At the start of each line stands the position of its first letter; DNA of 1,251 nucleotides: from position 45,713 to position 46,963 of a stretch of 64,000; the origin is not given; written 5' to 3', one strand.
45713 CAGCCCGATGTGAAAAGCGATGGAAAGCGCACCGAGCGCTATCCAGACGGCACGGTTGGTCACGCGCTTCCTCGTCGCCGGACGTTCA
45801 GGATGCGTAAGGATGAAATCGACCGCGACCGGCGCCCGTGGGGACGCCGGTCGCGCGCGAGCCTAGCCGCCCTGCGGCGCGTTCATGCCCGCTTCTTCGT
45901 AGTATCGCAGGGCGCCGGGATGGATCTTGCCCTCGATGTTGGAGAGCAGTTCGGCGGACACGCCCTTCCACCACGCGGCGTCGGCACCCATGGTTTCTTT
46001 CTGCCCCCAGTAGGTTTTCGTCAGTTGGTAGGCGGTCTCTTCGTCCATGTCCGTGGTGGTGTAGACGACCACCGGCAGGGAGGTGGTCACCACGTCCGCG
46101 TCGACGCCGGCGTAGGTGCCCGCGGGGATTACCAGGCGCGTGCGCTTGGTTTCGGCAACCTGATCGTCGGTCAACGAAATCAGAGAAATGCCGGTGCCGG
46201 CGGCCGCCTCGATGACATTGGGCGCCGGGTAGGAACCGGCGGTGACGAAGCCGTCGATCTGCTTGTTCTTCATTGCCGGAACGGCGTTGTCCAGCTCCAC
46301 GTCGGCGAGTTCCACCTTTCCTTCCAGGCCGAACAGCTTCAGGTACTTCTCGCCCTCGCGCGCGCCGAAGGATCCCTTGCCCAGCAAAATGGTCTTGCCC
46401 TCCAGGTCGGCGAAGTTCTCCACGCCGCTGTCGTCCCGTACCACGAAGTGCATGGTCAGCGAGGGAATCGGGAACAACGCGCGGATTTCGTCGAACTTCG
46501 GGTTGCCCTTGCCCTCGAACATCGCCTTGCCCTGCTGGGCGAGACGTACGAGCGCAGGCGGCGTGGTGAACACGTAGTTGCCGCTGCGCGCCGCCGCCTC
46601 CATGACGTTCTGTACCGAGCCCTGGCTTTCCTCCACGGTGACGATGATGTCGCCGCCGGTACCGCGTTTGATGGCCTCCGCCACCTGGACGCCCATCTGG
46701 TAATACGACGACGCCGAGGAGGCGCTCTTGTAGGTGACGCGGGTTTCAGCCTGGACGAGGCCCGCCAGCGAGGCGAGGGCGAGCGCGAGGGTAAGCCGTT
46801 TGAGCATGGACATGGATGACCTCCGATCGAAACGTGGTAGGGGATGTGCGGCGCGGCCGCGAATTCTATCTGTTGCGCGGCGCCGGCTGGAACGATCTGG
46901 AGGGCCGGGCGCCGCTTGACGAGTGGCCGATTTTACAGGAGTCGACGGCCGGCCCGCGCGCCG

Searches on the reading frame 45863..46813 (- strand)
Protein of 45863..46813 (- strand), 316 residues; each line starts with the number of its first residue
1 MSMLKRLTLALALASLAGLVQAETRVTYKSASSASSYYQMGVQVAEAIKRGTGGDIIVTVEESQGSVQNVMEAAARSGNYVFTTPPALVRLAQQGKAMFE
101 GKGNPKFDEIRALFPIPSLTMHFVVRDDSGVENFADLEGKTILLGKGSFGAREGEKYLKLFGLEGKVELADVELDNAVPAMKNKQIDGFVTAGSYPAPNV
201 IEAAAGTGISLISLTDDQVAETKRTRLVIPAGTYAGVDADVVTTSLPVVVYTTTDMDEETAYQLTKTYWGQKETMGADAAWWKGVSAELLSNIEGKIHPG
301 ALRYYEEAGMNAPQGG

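Call 88: search_protein_families(library=pfam, max_evalue=1e-8, proteins=[window:45863-46813:-])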
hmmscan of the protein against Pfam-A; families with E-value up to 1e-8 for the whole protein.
window:45863-46813:- (316 aa): 1 family
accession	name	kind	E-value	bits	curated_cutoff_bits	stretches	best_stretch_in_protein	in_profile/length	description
PF16868.10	NMT1_3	-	2.5e-50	172.1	27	1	31-309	4-289/289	NMT1-like family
